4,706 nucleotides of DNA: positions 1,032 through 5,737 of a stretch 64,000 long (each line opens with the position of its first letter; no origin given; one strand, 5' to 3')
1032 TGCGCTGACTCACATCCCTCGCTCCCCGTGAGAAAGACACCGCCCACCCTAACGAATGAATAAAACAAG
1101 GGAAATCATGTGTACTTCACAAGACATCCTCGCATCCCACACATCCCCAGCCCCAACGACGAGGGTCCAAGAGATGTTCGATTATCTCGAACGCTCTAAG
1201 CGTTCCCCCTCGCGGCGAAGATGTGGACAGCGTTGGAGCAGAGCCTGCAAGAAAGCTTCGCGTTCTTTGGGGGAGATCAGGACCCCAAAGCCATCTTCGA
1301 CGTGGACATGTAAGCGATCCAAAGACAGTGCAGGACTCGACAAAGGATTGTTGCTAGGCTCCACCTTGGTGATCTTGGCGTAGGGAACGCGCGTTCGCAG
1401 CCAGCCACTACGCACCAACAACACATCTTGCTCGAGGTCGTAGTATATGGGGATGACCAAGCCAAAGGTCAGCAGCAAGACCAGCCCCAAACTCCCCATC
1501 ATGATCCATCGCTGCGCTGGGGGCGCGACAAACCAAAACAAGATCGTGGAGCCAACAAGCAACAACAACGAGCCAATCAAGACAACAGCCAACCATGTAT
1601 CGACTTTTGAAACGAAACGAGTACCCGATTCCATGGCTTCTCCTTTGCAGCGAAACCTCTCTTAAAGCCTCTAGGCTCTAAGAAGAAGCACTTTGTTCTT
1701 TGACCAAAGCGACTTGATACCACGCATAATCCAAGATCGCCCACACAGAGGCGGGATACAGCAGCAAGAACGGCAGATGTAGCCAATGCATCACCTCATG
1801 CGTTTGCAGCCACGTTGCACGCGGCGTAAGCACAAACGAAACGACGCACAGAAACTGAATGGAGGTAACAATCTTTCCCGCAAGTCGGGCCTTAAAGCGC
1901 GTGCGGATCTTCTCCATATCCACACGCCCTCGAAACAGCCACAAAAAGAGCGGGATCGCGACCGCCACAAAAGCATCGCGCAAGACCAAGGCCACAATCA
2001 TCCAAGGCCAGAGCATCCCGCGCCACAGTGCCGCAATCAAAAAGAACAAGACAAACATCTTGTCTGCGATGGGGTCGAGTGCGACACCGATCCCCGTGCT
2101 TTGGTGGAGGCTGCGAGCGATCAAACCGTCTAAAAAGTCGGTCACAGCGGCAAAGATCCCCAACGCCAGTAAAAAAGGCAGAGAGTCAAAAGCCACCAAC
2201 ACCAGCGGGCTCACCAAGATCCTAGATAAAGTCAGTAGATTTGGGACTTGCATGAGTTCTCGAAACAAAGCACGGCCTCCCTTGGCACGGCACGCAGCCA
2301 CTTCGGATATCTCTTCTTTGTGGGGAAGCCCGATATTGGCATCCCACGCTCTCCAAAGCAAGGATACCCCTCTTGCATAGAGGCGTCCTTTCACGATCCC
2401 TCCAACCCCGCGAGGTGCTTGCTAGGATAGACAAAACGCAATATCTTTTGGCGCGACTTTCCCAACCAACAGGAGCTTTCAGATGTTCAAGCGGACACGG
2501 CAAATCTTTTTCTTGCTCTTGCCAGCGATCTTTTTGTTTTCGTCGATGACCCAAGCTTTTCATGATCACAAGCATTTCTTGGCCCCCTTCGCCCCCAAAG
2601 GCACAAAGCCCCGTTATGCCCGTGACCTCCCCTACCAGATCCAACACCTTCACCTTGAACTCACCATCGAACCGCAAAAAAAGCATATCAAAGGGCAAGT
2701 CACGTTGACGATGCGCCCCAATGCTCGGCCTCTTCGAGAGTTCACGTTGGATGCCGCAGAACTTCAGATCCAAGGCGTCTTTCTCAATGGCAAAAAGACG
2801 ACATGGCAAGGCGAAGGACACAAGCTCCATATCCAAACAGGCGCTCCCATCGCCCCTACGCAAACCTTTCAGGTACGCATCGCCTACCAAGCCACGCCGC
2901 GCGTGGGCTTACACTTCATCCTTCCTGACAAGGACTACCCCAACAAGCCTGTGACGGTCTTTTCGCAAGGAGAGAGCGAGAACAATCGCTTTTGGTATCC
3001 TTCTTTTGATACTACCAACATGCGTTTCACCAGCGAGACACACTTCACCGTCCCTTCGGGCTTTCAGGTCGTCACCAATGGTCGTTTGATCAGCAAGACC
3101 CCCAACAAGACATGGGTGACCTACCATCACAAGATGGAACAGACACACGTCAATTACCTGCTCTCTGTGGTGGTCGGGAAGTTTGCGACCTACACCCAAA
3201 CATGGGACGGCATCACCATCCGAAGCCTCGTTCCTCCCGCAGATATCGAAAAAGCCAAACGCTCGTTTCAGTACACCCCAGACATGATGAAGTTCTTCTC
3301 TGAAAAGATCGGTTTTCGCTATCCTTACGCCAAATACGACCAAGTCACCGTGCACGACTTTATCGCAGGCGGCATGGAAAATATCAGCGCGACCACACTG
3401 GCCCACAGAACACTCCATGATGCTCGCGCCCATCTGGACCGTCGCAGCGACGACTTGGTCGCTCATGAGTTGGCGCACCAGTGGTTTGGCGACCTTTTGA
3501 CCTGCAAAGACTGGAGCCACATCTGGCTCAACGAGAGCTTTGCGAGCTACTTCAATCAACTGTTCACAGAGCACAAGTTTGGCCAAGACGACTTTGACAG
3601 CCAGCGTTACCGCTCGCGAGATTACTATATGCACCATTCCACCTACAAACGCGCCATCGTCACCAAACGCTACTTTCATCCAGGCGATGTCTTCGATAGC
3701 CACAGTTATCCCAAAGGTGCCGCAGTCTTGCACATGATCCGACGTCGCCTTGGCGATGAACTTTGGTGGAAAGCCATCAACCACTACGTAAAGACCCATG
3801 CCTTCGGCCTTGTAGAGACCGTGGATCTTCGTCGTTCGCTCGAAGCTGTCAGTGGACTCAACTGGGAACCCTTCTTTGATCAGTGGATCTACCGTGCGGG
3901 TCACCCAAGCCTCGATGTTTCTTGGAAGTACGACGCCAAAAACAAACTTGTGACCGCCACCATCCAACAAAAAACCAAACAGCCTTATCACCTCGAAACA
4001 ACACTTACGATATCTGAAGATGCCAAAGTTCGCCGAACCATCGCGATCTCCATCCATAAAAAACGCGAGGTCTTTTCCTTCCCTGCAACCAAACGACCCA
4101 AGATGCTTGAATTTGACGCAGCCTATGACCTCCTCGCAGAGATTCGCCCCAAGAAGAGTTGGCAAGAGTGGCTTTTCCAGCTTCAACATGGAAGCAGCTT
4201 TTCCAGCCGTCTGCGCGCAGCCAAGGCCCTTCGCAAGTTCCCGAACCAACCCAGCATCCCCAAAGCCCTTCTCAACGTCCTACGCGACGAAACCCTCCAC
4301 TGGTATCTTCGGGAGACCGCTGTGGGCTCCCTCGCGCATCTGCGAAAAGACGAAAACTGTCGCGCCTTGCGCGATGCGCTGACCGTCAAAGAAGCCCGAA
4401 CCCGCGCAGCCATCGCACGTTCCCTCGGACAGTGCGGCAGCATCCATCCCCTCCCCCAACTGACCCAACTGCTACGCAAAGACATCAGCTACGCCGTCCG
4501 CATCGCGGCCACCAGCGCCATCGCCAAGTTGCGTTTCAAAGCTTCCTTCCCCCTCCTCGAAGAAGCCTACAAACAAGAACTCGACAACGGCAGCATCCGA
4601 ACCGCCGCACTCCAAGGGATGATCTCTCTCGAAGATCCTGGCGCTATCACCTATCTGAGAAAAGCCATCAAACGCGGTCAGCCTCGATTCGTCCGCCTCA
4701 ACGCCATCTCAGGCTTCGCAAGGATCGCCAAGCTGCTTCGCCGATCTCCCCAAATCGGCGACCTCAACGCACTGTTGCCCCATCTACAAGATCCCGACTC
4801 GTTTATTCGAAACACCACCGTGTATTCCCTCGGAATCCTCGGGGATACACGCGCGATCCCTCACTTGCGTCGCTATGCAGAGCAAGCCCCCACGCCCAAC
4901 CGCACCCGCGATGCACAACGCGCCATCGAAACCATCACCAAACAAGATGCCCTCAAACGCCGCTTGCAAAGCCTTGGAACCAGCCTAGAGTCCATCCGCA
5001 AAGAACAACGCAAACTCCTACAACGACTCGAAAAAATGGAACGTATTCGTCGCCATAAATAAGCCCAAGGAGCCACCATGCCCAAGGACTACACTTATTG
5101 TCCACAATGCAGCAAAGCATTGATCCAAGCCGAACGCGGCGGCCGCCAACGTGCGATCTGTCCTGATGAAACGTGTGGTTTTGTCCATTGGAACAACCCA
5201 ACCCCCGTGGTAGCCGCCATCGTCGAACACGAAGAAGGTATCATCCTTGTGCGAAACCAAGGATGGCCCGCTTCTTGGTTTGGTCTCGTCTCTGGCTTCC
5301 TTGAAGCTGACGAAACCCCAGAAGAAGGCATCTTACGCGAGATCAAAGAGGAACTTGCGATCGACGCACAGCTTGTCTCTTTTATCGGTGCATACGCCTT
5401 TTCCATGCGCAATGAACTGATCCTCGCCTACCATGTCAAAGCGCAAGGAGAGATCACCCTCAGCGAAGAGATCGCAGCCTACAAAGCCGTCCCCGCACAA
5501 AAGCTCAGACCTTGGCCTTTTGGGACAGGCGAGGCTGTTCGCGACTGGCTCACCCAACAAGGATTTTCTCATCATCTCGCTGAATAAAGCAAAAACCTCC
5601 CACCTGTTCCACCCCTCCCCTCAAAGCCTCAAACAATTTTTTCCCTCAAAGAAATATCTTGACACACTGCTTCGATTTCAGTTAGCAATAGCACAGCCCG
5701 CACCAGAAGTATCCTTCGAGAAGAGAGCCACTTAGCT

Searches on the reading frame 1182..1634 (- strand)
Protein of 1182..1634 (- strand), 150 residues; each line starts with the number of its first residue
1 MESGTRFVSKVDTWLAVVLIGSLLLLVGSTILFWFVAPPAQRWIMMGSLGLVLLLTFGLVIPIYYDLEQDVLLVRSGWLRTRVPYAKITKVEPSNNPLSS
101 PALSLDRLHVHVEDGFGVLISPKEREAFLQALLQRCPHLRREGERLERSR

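Call 40: find_encoding_contigs(protein=window:1182-1634:-, flank=10000, max_places=3)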
Protein window:1182-1634:- (150 aa): 3 contigs read that carry it; 3 places shown.
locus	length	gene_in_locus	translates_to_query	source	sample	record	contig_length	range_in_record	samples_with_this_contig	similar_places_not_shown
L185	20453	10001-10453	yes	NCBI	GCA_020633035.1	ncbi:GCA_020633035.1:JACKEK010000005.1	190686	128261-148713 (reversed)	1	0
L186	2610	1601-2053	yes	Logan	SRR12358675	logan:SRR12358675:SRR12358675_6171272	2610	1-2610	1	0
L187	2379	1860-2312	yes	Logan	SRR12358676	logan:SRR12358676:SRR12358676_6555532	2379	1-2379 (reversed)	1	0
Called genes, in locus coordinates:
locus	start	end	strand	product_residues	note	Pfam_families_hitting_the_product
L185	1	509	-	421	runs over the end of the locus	-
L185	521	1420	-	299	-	PF00126:HTH_1, PF03466:LysR_substrate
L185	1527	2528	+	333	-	PF00248:Aldo_ket_red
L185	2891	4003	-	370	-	PF03537:Glyco_hydro_114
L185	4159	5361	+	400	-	PF00135:COesterase (weak), PF20434:BD-FAE, PF07859:Abhydrolase_3, PF12146:Hydrolase_4 (faint), PF00326:Peptidase_S9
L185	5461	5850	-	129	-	-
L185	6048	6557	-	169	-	PF00293:NUDIX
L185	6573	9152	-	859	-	PF17900:Peptidase_M1_N, PF01433:Peptidase_M1, PF02985:HEAT (faint), PF13646:HEAT_2 (weak), PF03130:HEAT_PBS (faint), PF13646:HEAT_2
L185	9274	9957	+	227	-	PF01066:CDP-OH_P_transf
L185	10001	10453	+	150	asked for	PF06713:bPH_4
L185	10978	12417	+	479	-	PF07661:MORN_2 (faint)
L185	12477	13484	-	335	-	-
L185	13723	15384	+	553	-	PF03109:ABC1, PF01636:APH (weak), PF27536:UbiB_helical (weak)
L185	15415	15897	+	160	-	-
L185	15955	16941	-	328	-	PF13672:PP2C_2 (weak), PF00481:PP2C (faint), PF07228:SpoIIE (faint)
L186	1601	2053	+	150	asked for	PF06713:bPH_4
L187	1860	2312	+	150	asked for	PF06713:bPH_4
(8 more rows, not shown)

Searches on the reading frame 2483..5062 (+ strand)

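Call 20: search_protein_families(library=pfam, proteins=[window:2483-5062:+])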
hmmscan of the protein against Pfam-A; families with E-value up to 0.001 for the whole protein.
window:2483-5062:+ (859 aa): 5 families
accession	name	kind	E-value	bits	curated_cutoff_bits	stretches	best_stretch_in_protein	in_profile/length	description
PF01433.26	Peptidase_M1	-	7.7e-50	169.9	27.7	1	262-468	3-218/218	Peptidase family M1 domain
PF13646.12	HEAT_2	-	4.8e-27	94.5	27.7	4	658-743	2-85/88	HEAT repeats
PF17900.6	Peptidase_M1_N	-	2e-13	51.3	25.8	1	55-225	4-185/186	Peptidase M1 N-terminal domain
PF03130.22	HEAT_PBS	-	7.5e-11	41.8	20.9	0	779-798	5-24/27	PBS lyase HEAT-like repeat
PF02985.28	HEAT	-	1.6e-07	31.3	23.5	0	761-787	2-28/31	HEAT repeat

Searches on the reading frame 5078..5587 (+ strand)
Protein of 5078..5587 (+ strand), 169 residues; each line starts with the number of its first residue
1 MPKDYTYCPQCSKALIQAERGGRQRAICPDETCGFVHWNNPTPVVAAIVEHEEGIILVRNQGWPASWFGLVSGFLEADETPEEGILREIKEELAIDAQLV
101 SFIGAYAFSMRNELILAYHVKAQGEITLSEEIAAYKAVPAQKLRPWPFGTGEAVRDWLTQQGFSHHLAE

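Call 41: find_encoding_contigs(protein=window:5078-5587:+, flank=10000, max_places=3)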
Protein window:5078-5587:+ (169 aa): 1 contig read that carries it; 1 place shown.
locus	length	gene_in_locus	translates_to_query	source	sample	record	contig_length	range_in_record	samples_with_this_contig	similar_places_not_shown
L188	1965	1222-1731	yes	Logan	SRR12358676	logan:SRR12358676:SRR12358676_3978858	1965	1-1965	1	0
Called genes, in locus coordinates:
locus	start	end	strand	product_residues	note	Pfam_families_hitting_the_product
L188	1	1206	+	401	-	?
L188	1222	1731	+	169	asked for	PF00293:NUDIX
